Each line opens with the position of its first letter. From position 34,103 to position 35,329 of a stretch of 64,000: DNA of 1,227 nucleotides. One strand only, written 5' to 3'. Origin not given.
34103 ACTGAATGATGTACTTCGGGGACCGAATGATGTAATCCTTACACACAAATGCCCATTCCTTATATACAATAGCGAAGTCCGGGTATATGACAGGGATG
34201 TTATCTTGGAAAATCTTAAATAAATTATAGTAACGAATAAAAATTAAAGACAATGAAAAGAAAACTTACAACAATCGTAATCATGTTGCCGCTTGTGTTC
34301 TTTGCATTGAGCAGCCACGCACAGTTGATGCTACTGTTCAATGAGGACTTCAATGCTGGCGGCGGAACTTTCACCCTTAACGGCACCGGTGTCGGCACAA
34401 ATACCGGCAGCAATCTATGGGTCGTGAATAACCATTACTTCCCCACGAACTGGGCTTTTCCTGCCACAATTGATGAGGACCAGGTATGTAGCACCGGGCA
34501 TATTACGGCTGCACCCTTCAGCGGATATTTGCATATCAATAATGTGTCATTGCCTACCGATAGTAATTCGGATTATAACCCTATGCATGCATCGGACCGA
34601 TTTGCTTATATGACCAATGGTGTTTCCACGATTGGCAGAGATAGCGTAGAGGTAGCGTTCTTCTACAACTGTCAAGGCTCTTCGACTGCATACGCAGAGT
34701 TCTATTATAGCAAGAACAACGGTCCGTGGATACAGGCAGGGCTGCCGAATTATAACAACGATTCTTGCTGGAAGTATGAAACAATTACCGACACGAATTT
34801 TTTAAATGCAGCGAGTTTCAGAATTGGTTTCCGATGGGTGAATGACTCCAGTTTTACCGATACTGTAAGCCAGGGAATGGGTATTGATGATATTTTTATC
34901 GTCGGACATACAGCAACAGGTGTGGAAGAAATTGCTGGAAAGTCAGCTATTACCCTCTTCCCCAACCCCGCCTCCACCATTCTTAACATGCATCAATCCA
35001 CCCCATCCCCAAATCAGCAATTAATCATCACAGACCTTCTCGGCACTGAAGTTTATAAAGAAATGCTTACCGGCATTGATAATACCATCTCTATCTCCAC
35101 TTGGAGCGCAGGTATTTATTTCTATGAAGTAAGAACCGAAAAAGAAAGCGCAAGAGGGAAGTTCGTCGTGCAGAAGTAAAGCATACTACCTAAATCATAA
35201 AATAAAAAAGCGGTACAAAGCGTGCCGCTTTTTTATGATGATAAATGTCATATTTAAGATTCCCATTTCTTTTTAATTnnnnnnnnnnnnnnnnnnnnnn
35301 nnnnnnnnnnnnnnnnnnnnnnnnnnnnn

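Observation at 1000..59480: Thirteen intergenic tandem arrays with a strict 21/42-bp period, each with a different unit sequence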

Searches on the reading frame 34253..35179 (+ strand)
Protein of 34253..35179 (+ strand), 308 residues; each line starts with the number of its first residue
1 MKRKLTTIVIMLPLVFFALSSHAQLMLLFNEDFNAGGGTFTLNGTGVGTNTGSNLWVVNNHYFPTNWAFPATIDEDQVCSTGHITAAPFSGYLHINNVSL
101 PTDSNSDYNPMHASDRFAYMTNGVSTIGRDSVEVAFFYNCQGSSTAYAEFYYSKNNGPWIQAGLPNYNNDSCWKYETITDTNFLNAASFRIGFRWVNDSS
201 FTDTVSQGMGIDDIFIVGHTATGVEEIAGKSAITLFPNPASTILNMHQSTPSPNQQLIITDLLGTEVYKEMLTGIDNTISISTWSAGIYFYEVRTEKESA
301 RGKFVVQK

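Call 14: search_protein_families(library=pfam, proteins=[window:34253-35179:+], max_evalue=0.00001)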
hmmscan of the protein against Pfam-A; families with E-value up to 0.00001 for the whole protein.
window:34253-35179:+ (308 aa): 1 family
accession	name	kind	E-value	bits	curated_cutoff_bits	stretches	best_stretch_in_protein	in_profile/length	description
PF18962.6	Por_Secre_tail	-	1.3e-10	41.8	27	1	235-306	1-75/75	Secretion system C-terminal sorting domain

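Call 80: find_encoding_contigs(protein=window:34253-35179:+, flank=1500, max_places=10)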
Protein window:34253-35179:+ (308 aa): 7 contigs read that carry it; 5 places shown.
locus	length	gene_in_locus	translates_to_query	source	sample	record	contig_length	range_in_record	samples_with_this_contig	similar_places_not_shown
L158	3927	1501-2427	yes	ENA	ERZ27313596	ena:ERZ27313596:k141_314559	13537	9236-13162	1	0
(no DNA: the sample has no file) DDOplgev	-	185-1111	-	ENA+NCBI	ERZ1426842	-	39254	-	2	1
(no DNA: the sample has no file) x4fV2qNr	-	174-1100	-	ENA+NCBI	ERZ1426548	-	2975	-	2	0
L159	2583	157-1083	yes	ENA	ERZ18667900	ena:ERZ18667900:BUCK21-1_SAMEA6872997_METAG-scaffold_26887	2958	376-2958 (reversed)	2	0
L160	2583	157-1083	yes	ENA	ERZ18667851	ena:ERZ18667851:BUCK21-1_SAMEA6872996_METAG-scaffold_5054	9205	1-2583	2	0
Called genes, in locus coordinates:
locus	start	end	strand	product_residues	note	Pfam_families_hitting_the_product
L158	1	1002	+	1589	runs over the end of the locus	PF19408:PKD_6, PF18962:Por_Secre_tail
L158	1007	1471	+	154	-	-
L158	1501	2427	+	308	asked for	PF18962:Por_Secre_tail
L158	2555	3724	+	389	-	PF20510:HgmA_N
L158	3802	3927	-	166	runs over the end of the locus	?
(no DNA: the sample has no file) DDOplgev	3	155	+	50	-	?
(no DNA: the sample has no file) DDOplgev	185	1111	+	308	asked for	PF18962:Por_Secre_tail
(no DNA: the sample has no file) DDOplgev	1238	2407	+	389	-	PF20510:HgmA_N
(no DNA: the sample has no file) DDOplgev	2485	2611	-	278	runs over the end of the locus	PF11185:DUF2971 (weak)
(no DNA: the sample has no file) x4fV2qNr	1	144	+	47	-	?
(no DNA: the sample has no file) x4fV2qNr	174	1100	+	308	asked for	PF18962:Por_Secre_tail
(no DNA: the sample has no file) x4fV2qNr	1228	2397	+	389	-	PF20510:HgmA_N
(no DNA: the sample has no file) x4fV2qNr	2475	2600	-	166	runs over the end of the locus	?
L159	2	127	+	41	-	?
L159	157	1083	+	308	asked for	PF18962:Por_Secre_tail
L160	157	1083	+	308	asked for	PF18962:Por_Secre_tail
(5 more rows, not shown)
